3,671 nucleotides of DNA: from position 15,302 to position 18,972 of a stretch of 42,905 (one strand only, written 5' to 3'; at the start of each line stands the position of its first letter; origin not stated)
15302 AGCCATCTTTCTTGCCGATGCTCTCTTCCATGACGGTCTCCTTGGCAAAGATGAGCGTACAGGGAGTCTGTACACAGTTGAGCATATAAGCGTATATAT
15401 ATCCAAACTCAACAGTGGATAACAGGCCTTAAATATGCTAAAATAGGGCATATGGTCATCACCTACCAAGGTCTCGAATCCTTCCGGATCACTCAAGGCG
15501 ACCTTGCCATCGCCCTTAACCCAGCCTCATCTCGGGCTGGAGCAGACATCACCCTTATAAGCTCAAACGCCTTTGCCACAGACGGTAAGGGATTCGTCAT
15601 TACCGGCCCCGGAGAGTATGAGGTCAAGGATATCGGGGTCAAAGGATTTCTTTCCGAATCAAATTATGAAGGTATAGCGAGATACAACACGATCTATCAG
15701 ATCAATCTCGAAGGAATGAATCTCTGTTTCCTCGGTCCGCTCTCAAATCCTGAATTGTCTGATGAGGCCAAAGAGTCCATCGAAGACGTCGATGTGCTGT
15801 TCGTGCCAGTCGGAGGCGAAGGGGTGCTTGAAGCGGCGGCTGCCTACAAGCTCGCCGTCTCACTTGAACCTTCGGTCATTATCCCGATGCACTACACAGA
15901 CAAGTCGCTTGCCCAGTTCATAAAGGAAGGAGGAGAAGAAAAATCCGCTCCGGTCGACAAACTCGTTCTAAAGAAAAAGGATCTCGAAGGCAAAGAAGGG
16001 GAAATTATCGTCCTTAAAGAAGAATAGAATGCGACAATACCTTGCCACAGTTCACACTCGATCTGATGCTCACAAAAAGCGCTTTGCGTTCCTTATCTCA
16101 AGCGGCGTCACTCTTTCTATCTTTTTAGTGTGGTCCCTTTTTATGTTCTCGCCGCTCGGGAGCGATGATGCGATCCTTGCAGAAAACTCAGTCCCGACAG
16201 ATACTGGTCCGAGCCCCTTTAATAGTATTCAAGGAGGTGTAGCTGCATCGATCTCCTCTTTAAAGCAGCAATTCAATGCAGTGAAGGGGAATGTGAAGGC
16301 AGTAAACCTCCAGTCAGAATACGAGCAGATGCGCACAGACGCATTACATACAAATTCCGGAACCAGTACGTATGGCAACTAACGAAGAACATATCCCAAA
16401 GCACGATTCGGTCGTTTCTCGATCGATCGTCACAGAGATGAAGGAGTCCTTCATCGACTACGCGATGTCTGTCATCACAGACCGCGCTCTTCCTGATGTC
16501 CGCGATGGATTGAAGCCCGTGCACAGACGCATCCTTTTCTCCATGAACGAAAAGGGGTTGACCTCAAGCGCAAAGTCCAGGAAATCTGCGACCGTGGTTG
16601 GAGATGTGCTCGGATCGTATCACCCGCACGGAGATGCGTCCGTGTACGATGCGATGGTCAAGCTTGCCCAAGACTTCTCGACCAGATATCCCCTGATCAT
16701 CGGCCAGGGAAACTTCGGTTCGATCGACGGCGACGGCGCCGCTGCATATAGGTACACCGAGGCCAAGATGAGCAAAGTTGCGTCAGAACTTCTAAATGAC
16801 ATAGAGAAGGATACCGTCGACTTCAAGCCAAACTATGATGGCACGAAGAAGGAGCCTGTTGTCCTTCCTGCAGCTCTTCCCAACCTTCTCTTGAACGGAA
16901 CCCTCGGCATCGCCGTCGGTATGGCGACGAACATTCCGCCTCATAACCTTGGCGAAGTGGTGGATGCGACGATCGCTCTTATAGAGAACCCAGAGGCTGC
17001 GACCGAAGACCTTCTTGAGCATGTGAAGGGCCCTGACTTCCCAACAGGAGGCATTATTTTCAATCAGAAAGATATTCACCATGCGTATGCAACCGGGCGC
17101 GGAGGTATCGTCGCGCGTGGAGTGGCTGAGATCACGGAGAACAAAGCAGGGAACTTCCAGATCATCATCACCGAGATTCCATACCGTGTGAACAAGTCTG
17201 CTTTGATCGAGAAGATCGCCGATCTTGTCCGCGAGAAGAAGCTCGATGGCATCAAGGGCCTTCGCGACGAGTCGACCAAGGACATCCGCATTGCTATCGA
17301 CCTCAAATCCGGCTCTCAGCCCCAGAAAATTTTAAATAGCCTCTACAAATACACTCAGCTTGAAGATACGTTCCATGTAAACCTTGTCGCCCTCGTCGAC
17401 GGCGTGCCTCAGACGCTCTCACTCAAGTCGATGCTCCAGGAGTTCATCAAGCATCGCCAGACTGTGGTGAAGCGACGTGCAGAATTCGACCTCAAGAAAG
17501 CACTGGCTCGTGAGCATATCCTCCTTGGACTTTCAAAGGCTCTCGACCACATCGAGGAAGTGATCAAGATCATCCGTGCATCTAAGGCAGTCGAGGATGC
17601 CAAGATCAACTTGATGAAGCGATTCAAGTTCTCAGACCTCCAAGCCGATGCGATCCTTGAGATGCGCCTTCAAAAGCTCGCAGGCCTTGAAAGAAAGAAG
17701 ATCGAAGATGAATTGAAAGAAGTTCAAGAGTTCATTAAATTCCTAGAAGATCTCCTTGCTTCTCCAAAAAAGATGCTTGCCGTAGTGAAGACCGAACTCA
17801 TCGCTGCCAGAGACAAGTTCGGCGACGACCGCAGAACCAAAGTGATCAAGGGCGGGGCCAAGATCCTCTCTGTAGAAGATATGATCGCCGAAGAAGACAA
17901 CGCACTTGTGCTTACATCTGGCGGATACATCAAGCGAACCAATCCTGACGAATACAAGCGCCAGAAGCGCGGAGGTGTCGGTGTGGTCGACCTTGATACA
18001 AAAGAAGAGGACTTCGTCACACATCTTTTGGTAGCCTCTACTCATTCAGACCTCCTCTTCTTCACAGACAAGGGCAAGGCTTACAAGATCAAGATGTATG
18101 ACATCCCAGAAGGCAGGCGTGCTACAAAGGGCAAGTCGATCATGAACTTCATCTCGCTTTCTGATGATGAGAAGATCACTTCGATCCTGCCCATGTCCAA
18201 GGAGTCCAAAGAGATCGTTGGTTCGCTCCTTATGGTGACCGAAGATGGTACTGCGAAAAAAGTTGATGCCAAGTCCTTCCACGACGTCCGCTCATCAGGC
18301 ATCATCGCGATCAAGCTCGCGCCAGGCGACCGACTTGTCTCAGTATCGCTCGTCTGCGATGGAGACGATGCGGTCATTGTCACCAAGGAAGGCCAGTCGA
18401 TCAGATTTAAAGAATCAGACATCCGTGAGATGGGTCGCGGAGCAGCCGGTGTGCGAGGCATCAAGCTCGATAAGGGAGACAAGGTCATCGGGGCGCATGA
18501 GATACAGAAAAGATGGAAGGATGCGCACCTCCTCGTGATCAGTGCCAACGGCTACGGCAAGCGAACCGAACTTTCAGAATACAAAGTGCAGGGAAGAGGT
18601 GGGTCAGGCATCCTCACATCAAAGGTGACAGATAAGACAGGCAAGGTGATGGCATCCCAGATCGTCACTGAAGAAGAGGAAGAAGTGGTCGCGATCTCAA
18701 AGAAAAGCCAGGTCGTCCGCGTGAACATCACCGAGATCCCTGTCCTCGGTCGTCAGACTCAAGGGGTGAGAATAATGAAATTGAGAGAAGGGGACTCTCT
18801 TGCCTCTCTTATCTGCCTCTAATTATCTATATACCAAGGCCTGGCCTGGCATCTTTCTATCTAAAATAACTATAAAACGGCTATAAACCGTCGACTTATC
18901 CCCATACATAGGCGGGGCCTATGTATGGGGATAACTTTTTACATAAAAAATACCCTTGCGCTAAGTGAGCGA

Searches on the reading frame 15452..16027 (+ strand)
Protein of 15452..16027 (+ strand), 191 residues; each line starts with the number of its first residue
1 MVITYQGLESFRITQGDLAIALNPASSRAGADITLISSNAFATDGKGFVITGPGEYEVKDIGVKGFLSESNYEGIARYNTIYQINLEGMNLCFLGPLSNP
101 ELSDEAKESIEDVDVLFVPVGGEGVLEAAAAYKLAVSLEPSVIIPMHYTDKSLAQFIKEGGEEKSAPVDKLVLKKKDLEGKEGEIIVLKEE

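Call 6: search_protein_families(library=pfam, proteins=[window:15452-16027:+], max_evalue=0.001)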
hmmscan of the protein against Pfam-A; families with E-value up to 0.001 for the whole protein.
window:15452-16027:+ (191 aa): 1 family
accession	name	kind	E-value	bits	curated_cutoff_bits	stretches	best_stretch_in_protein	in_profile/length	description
PF13483.12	Lactamase_B_3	-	2.1e-23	83.5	24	1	3-147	2-160/160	Beta-lactamase superfamily domain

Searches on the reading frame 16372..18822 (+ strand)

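Call 5: search_protein_families(library=pfam, proteins=[window:16372-18822:+], max_evalue=0.001)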
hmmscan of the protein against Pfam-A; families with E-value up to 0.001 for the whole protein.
window:16372-18822:+ (816 aa): 2 families
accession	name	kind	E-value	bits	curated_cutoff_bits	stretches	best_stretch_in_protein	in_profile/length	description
PF00521.26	DNA_topoisoIV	-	1.8e-163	544.9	31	1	38-476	1-431/432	DNA gyrase/topoisomerase IV, subunit A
PF03989.18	DNA_gyraseA_C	-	7.2e-74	243.5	27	6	665-708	1-44/48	DNA gyrase C-terminal domain, beta-propeller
